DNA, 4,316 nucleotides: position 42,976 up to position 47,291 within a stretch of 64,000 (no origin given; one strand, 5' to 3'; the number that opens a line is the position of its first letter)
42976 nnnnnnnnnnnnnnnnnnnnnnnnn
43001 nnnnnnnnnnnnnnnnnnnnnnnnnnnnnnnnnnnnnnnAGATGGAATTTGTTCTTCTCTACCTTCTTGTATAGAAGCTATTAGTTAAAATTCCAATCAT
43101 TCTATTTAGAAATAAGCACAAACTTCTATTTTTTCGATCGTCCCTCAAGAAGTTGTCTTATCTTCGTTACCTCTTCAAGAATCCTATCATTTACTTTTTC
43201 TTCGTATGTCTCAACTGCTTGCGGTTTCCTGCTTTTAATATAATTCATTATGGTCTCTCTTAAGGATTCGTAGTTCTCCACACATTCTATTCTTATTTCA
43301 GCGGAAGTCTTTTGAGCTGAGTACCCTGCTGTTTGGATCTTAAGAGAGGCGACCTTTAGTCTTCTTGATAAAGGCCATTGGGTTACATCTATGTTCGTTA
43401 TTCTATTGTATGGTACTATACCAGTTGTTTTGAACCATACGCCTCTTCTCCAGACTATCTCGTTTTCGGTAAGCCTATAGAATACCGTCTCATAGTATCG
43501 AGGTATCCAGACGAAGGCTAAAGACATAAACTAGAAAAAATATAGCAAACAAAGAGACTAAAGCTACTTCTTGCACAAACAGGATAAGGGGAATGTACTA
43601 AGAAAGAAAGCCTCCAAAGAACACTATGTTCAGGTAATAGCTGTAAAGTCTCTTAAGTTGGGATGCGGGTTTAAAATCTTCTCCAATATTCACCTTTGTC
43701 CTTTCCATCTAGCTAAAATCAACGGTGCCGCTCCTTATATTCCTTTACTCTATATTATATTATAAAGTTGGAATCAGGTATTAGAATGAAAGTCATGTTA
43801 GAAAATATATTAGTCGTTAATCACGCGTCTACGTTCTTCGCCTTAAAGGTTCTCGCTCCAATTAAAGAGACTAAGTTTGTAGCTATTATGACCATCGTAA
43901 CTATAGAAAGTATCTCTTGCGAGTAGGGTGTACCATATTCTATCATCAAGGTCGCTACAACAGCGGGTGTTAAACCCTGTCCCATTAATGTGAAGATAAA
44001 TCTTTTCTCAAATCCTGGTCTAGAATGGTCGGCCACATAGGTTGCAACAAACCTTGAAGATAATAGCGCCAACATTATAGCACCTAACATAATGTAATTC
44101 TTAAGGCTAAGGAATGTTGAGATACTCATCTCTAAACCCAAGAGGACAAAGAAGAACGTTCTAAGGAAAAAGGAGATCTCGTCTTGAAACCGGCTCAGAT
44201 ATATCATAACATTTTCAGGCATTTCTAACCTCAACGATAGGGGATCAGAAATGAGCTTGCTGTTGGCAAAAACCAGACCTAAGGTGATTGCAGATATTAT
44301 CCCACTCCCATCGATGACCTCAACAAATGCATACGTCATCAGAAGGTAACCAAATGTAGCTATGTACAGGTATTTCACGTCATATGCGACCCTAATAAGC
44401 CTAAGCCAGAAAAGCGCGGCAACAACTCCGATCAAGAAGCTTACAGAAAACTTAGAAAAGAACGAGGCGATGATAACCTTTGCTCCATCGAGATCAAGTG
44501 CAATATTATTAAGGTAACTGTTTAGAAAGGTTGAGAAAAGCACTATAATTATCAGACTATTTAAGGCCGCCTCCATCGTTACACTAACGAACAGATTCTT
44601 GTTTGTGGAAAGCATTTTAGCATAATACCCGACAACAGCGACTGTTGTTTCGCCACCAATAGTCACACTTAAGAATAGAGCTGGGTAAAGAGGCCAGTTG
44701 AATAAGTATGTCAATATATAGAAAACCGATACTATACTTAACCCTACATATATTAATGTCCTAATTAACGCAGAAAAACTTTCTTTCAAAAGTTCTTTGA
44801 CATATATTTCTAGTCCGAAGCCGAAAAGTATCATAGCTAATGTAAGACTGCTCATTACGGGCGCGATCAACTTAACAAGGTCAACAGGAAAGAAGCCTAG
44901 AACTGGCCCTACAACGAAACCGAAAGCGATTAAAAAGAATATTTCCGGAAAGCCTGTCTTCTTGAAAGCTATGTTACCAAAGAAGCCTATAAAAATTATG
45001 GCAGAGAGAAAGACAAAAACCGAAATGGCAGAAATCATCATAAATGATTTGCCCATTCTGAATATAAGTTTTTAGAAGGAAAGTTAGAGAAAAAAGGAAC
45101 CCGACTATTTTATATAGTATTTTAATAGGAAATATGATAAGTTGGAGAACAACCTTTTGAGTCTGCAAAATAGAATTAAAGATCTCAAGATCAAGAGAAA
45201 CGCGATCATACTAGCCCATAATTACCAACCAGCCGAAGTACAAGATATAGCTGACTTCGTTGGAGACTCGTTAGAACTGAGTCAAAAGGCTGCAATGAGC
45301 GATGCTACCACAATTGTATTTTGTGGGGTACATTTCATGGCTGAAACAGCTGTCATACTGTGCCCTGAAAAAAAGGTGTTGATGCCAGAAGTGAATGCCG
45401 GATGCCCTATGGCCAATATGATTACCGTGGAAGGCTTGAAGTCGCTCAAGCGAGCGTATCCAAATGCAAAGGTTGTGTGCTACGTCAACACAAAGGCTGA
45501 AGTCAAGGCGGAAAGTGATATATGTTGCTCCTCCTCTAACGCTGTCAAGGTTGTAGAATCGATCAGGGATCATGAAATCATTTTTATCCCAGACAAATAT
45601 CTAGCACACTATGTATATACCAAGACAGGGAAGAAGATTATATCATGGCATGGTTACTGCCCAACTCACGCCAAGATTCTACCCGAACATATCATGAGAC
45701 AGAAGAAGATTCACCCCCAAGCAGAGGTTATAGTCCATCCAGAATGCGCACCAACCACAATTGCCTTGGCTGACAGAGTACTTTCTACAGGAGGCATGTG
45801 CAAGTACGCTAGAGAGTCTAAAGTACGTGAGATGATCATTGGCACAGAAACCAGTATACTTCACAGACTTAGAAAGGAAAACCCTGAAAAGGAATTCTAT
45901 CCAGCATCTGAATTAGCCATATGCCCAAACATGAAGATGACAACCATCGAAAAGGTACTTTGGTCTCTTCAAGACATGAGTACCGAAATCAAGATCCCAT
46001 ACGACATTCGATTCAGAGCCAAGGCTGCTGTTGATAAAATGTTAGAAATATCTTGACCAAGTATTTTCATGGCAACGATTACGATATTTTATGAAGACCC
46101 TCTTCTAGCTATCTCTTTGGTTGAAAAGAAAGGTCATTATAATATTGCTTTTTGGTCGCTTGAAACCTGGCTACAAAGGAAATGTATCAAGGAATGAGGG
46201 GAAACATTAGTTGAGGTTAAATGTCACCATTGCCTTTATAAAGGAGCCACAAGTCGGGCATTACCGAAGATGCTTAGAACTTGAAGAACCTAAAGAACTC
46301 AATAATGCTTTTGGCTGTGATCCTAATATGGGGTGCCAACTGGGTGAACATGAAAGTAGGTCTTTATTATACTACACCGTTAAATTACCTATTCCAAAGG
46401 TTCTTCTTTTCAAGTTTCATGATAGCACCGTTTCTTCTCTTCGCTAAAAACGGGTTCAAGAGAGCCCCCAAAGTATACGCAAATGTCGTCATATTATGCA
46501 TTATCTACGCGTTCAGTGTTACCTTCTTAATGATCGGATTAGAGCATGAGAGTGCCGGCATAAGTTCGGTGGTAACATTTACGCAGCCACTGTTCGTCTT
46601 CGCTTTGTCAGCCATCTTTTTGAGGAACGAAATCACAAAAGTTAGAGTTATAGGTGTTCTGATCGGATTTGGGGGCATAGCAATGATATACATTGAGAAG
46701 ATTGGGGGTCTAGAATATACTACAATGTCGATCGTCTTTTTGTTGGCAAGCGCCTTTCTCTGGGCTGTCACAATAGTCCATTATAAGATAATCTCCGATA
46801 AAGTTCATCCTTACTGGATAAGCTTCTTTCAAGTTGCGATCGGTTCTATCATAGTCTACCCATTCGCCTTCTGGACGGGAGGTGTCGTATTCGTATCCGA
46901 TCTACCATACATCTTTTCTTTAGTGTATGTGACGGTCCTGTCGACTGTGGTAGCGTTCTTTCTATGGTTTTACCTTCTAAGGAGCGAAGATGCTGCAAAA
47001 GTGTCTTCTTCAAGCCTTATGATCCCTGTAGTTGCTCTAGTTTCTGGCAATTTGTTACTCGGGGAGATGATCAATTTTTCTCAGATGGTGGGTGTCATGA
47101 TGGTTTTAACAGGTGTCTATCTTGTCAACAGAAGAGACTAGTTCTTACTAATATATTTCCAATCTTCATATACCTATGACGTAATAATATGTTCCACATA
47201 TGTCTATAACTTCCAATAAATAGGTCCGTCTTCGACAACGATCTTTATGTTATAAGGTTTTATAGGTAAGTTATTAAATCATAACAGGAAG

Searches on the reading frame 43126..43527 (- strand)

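Call 47: search_protein_families(library=pfam, proteins=[window:43126-43527:-], max_evalue=0.001)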
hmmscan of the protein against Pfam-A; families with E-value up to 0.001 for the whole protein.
window:43126-43527:- (133 aa): 1 family
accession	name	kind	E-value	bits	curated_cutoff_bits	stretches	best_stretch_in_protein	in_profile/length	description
PF03703.20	bPH_2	-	9.7e-21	74.3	22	1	13-93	2-78/78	Bacterial PH domain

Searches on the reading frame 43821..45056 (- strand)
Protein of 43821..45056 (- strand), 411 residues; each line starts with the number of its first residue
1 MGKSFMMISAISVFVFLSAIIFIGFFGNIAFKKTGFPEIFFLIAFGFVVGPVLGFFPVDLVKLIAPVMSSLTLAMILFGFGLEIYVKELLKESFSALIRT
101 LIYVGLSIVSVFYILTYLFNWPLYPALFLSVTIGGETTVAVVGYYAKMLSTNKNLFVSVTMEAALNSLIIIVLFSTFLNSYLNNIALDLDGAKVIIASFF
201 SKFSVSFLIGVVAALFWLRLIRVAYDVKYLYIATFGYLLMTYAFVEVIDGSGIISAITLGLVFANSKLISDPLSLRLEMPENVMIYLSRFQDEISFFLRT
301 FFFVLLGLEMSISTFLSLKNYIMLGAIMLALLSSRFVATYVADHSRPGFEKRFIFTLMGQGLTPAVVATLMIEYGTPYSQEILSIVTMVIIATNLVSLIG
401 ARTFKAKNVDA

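Call 40: find_encoding_contigs(protein=window:43821-45056:-, flank=10000, max_places=1)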
Protein window:43821-45056:- (411 aa): no gene with exactly this product is on record in the collection.

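Call 47: search_protein_families(library=pfam, proteins=[window:43821-45056:-], max_evalue=0.001)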
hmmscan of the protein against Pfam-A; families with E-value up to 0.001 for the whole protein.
window:43821-45056:- (411 aa): 1 family
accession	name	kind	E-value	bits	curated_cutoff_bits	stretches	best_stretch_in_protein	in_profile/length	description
PF00999.27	Na_H_Exchanger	-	2e-28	99.8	26.2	1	24-396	7-364/375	Sodium/hydrogen exchanger, transmembrane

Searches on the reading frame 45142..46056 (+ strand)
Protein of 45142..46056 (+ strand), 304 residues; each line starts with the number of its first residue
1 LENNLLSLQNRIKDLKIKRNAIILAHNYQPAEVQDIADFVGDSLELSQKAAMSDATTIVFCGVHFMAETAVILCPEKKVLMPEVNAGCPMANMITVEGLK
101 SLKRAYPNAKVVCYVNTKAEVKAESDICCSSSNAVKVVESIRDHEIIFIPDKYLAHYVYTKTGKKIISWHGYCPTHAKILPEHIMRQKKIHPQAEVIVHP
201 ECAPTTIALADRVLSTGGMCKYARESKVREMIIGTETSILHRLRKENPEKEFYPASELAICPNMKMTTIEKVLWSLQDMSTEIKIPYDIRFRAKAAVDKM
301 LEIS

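Call 47: search_protein_families(library=pfam, proteins=[window:45142-46056:+], max_evalue=0.001)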
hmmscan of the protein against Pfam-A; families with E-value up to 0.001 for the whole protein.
window:45142-46056:+ (304 aa): 1 family
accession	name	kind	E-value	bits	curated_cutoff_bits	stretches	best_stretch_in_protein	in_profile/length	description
PF02445.21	NadA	-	1.6e-121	405.5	27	1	11-302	2-295/295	Quinolinate synthetase A protein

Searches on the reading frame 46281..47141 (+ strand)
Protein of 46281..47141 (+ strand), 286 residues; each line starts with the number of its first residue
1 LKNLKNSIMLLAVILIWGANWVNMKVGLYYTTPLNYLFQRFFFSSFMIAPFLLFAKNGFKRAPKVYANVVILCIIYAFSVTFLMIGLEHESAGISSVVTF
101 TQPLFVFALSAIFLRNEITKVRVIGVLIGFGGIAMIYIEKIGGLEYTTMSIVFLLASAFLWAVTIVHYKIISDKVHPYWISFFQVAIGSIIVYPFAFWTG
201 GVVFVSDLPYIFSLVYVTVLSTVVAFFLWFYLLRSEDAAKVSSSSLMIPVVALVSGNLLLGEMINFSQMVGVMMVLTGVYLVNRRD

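Call 19: search_protein_families(library=pfam, proteins=[window:46281-47141:+], max_evalue=0.01)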
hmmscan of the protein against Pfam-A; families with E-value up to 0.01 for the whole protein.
window:46281-47141:+ (286 aa): 1 family
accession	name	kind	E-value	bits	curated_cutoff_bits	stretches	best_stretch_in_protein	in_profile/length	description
PF00892.27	EamA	-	9.4e-46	155.9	28.2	2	149-283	2-134/135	EamA-like transporter family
